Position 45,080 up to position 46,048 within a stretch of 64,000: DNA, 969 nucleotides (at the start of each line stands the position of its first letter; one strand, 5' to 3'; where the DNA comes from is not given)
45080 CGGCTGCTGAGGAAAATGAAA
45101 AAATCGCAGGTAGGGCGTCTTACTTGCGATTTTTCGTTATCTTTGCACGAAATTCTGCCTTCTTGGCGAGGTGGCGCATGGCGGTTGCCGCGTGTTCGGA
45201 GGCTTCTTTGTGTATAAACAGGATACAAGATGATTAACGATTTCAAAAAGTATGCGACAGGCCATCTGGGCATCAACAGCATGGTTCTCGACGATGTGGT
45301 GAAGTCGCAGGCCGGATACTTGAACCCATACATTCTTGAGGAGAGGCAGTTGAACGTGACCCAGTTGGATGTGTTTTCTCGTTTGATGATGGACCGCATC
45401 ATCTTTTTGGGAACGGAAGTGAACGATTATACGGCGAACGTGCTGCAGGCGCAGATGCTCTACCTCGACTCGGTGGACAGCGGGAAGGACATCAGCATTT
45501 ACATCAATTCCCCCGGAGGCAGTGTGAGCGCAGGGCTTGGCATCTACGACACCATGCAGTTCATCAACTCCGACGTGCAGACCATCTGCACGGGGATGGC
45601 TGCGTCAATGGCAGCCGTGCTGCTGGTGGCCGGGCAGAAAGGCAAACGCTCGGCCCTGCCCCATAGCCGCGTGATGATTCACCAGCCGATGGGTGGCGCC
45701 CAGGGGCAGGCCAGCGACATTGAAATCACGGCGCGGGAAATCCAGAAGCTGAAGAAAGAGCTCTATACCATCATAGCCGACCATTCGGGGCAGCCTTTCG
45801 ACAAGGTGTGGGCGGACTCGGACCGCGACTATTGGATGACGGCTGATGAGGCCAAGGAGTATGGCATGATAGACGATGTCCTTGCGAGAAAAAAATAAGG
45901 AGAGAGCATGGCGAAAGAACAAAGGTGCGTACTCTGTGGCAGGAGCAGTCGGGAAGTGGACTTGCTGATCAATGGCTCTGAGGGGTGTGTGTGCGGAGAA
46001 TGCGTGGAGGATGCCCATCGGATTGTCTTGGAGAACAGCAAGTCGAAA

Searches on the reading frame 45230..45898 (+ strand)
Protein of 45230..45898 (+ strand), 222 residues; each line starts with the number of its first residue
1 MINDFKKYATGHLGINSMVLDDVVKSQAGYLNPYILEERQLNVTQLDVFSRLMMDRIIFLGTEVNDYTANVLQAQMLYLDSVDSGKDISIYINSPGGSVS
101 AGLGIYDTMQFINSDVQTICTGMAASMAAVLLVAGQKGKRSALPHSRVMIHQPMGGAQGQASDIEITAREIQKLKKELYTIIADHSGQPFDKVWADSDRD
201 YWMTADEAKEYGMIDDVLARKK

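Call 62: search_protein_families(library=pfam, proteins=[window:45230-45898:+], max_evalue=0.0001)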
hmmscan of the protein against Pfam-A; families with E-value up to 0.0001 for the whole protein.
window:45230-45898:+ (222 aa): 1 family
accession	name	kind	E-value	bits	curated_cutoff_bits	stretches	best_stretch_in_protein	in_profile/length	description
PF00574.28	CLP_protease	-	4.1e-79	265.1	20.2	1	45-220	6-181/182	Clp protease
